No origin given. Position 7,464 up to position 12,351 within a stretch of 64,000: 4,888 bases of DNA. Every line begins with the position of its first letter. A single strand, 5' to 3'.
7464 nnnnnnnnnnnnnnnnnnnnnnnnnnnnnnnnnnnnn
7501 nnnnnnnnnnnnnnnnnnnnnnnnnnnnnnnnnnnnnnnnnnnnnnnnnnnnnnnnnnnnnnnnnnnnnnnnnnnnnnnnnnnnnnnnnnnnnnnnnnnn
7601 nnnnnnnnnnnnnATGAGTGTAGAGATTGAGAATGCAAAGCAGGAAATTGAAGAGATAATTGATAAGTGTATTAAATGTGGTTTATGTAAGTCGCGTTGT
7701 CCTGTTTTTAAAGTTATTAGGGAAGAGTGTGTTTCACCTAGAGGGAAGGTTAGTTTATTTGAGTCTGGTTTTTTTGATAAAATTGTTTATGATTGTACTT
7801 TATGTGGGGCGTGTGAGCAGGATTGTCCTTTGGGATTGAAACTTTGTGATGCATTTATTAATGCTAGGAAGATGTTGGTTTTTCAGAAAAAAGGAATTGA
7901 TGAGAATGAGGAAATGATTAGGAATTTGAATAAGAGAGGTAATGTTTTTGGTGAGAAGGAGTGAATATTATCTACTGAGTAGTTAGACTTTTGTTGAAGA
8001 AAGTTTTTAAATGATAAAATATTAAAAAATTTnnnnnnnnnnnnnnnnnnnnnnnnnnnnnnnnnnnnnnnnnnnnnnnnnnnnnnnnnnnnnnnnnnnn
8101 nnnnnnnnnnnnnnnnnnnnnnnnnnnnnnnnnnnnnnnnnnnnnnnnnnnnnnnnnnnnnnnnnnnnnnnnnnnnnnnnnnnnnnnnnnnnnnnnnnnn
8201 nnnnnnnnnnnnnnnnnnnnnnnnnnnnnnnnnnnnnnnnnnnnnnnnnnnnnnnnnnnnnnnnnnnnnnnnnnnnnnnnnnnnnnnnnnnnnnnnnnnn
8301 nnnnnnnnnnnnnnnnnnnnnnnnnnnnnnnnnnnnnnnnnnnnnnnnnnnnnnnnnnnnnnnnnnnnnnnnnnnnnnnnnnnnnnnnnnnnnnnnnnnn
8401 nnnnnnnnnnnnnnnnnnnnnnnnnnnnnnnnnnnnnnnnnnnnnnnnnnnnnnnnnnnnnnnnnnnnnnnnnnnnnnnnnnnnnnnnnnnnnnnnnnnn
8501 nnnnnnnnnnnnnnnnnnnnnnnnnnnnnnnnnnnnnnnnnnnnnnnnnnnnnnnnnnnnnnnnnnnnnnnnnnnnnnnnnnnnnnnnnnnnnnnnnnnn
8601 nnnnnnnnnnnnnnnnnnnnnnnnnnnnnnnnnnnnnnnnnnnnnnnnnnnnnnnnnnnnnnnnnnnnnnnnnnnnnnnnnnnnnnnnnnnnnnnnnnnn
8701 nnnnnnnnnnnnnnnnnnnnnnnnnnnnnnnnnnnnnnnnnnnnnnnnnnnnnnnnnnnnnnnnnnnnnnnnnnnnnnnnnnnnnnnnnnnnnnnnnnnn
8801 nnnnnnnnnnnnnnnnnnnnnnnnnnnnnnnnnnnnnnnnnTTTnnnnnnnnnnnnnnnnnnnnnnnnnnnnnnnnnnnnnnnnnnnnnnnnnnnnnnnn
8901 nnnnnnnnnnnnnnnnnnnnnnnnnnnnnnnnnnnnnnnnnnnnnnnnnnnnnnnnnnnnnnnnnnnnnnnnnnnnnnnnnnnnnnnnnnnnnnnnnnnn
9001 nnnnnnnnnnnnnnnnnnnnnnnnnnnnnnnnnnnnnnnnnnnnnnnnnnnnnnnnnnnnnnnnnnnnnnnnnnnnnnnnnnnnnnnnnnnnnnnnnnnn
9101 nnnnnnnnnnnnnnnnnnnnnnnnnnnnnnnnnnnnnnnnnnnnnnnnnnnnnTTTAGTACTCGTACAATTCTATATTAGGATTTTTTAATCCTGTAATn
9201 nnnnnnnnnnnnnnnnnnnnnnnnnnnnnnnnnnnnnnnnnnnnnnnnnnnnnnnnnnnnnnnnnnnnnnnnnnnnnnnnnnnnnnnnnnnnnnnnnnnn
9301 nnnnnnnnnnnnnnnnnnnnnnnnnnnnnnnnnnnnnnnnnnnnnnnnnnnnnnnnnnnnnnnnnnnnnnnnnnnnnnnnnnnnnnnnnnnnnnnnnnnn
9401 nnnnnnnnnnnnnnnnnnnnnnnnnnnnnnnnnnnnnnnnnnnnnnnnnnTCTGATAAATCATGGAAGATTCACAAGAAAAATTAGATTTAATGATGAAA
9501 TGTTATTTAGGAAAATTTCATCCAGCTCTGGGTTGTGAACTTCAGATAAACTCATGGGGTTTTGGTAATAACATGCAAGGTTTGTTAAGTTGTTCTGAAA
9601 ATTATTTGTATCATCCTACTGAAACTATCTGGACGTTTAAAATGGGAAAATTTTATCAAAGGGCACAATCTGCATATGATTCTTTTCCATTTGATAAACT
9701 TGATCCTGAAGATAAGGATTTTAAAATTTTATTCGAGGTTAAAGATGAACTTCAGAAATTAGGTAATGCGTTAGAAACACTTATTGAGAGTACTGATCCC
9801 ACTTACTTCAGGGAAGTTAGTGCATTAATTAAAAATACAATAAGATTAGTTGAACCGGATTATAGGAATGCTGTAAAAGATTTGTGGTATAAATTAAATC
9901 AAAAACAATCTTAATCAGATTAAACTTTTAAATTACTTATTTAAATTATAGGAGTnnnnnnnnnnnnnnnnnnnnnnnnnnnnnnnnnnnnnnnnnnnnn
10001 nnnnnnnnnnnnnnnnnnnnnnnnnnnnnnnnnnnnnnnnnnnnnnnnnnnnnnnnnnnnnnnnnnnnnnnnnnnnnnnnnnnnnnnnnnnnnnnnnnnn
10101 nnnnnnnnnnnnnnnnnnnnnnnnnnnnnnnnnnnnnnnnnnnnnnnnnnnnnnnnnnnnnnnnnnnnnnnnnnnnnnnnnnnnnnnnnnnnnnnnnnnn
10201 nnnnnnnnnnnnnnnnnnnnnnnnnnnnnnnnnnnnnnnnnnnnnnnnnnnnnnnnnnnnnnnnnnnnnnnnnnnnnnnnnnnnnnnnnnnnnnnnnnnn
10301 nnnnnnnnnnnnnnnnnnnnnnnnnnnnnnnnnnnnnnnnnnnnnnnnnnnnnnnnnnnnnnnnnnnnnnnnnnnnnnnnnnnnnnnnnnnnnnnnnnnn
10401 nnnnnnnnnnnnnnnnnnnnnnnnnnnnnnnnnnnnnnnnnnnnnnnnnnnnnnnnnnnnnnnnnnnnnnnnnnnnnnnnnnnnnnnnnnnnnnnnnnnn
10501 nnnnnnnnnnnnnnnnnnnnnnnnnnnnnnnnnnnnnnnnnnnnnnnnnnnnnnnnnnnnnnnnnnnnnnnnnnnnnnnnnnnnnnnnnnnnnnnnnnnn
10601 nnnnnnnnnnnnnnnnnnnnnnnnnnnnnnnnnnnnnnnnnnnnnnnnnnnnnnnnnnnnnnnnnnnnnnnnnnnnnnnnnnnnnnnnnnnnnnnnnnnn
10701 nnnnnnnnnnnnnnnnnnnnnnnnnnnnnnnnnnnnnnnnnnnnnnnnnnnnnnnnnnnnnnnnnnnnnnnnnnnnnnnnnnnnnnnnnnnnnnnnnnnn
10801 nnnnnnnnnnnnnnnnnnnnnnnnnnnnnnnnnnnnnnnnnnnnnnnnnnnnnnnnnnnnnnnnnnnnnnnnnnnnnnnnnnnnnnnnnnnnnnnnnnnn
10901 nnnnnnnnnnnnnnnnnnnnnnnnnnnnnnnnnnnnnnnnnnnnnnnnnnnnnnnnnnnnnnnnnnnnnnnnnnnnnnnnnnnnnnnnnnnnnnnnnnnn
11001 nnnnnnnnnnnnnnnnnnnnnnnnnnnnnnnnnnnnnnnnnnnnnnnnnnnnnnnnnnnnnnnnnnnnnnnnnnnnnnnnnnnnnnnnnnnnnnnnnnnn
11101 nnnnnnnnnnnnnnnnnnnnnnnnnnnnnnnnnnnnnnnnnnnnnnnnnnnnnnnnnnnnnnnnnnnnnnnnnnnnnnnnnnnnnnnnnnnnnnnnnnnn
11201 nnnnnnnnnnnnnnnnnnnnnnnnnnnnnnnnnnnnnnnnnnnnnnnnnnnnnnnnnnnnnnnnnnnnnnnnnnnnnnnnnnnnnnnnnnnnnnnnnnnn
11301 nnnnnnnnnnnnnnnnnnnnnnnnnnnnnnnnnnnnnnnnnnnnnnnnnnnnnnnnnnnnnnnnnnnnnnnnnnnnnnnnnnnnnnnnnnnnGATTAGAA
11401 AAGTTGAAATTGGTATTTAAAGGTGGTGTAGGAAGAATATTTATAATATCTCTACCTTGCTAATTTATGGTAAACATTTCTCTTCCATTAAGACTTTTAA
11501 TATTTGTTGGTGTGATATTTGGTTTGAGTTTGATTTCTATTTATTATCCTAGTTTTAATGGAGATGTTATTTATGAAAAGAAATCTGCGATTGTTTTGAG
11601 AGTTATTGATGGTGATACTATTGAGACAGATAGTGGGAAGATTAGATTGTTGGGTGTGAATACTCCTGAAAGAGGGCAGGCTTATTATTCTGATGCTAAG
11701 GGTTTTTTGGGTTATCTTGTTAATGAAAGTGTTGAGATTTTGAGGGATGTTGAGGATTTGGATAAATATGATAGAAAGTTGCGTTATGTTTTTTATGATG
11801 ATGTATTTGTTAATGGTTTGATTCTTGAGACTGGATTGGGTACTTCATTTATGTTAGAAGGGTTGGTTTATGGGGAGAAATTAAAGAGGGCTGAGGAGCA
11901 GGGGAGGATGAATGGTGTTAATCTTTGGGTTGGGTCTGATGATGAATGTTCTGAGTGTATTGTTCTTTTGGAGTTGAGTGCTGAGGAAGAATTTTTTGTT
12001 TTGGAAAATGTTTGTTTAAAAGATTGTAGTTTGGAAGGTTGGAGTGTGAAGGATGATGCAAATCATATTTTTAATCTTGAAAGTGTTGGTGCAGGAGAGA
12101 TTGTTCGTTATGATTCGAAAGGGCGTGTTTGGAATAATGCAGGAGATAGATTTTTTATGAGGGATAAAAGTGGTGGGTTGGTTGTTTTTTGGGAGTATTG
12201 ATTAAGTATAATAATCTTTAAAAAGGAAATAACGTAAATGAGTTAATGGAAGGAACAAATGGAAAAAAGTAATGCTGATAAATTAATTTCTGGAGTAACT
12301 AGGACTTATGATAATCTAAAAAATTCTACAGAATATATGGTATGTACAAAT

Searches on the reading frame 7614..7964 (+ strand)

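Call 37: search_protein_families(library=pfam, proteins=[window:7614-7964:+], max_evalue=0.001)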
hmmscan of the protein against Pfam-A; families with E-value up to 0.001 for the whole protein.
window:7614-7964:+ (116 aa): 9 families
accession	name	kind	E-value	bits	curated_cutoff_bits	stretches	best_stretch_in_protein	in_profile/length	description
PF13183.11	Fer4_8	-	3.2e-13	50.5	27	1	16-75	2-68/68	4Fe-4S dicluster domain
PF13534.11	Fer4_17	-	2.9e-08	34.6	22.2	1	18-75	1-60/61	4Fe-4S dicluster domain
PF13237.11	Fer4_10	-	6.3e-07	29.7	25.5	1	17-72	7-53/53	4Fe-4S dicluster domain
PF00037.32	Fer4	-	1.6e-06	28.1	21.1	1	17-31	6-20/24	4Fe-4S binding domain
PF12797.12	Fer4_2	-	1.7e-06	28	24.5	0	17-31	8-22/22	4Fe-4S binding domain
PF13187.11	Fer4_9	-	2.9e-06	27.7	27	1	18-74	1-50/52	4Fe-4S dicluster domain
PF12838.12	Fer4_7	-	1e-05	26.3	27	1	18-74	1-51/52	4Fe-4S dicluster domain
PF14697.11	Fer4_21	-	4.6e-05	23.9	35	1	7-35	29-57/59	4Fe-4S dicluster domain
PF12800.12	Fer4_4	-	0.00081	20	24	0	17-31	2-16/17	4Fe-4S binding domain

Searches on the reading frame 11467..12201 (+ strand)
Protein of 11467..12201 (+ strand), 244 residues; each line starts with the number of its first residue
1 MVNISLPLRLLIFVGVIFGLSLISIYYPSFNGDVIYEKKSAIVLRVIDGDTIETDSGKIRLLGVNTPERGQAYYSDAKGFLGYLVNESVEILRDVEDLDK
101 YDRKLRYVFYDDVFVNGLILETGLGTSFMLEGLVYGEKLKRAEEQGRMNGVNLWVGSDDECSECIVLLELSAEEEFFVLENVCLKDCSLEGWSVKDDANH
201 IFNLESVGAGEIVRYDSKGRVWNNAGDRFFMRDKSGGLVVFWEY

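Call 38: search_protein_families(library=pfam, proteins=[window:11467-12201:+], max_evalue=0.001)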
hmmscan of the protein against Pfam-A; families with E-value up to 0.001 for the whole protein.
window:11467-12201:+ (244 aa): 2 families
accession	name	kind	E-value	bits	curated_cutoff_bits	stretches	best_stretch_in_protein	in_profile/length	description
PF00565.23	SNase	-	2.9e-10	41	21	1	58-154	1-105/107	Staphylococcal nuclease homologue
PF00932.25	LTD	-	0.00045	21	34.3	1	173-240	16-103/109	Lamin Tail Domain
